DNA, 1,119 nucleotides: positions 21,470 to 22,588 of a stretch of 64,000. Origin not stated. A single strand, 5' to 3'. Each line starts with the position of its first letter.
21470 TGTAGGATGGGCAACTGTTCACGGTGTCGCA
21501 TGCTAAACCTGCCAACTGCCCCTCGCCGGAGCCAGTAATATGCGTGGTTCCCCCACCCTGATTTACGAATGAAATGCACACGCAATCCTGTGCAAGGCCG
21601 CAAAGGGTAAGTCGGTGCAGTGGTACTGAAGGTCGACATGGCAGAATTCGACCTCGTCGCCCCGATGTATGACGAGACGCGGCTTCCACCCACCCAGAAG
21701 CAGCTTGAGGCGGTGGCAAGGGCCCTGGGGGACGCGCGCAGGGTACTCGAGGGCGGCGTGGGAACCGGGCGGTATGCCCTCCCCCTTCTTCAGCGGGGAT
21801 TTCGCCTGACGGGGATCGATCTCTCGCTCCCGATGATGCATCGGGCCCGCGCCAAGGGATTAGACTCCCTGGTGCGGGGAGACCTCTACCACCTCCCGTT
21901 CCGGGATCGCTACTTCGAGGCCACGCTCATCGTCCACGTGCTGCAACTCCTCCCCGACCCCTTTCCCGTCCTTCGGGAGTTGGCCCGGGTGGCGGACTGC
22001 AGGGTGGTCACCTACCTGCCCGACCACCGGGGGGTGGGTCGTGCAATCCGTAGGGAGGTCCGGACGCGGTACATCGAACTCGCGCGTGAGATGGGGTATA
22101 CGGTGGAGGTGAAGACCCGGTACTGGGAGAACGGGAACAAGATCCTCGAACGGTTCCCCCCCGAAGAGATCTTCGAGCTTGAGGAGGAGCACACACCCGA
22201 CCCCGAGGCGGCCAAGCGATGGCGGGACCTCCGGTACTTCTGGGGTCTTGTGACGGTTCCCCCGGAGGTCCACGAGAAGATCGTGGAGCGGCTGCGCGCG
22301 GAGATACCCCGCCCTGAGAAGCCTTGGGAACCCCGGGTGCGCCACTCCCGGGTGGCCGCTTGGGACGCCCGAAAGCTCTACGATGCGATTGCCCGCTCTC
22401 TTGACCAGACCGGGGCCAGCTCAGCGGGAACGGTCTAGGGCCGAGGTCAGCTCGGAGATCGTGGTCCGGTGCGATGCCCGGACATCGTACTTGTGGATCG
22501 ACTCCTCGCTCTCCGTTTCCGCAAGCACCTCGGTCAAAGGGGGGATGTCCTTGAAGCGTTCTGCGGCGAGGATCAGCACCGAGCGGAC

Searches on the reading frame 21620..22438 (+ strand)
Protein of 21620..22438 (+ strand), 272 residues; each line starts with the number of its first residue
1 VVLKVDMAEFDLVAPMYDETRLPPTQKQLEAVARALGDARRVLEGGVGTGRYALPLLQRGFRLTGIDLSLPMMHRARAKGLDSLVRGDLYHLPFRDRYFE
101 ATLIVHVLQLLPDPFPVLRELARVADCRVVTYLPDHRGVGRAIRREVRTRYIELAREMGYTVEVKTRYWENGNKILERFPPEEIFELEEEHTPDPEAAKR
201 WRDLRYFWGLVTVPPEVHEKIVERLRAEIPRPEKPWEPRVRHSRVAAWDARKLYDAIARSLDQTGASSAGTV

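Call 65: search_protein_families(library=ncbifam, proteins=[window:21620-22438:+], max_evalue=0.00001)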
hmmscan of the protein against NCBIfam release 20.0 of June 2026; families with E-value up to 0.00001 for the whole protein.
window:21620-22438:+ (272 aa): 7 families
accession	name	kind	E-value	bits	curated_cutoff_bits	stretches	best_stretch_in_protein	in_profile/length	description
NF045667.1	MTase_DVU1556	equivalog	3.9e-12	46.1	155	1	26-124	12-110/213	DVU_1556 family methyltransferase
NF001241.0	PRK00216.1-2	equivalog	2.2e-09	37.3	327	1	33-126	46-140/231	demethylmenaquinone methyltransferase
NF045882.1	PLipidMtase_Leg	equivalog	6.5e-08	32.6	390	1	34-161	38-171/207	phospholipid N-methyltransferase PmtA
NF043040.1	corrin_prot_MT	hypoth_equivalog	8.7e-08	31.8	180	1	30-79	32-82/216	corrinoid protein-associated methyltransferase CpaM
NF041820.1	daptide_MTase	equivalog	9.8e-08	31.7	175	1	29-79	29-77/243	daptide-type RiPP biosynthesis methyltransferase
NF007610.0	PRK10258.1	equivalog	2.1e-07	30.5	342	1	38-126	42-131/251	malonyl-ACP O-methyltransferase BioC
TIGR01934.1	MenG_MenH_UbiE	subfamily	1.5e-06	27.7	158.35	1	38-128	39-136/223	ubiquinone/menaquinone biosynthesis methyltransferase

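Call 96: find_encoding_contigs(protein=window:21620-22438:+, flank=3000, max_places=10)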
Protein window:21620-22438:+ (272 aa): 12 contigs read that carry it; 7 places shown.
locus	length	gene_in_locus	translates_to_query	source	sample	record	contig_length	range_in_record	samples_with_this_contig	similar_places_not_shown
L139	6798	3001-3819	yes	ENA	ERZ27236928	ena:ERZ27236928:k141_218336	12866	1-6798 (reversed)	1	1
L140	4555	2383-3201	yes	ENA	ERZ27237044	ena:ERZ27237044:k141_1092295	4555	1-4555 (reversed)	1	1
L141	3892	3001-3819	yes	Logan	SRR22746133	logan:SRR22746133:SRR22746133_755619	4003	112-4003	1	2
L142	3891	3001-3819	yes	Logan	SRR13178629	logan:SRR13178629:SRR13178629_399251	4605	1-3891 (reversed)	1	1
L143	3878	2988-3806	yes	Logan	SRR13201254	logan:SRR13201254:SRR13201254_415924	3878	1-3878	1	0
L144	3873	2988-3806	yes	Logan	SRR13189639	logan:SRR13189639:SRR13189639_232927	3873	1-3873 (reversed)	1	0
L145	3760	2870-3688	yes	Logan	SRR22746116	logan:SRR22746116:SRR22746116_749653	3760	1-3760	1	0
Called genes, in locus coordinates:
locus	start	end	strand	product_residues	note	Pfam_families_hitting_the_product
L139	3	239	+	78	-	-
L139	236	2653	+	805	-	PF21783:YNCE (faint), PF22494:choice_anch_I (faint), PF10282:Lactonase (faint), PF25174:Beta-prop_THOC3 (faint)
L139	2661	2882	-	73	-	-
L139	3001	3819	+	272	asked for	PF07021:MetW (weak), PF08241:Methyltransf_11, PF08242:Methyltransf_12 (weak), PF13649:Methyltransf_25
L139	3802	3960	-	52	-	-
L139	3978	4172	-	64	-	PF02649:GCHY-1 (weak)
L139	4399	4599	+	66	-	-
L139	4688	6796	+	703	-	?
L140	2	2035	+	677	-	?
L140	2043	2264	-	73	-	-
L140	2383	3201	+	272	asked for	PF07021:MetW (weak), PF08241:Methyltransf_11, PF08242:Methyltransf_12 (weak), PF13649:Methyltransf_25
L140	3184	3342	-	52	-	-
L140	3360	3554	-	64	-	PF02649:GCHY-1 (weak)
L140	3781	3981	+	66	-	-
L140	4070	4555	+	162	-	?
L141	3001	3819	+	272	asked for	PF07021:MetW (weak), PF08241:Methyltransf_11, PF08242:Methyltransf_12 (weak), PF13649:Methyltransf_25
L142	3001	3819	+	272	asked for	PF07021:MetW (weak), PF08241:Methyltransf_11, PF08242:Methyltransf_12 (weak), PF13649:Methyltransf_25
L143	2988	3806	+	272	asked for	PF07021:MetW (weak), PF08241:Methyltransf_11, PF08242:Methyltransf_12 (weak), PF13649:Methyltransf_25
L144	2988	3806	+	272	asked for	PF07021:MetW (weak), PF08241:Methyltransf_11, PF08242:Methyltransf_12 (weak), PF13649:Methyltransf_25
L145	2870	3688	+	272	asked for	PF07021:MetW (weak), PF08241:Methyltransf_11, PF08242:Methyltransf_12 (weak), PF13649:Methyltransf_25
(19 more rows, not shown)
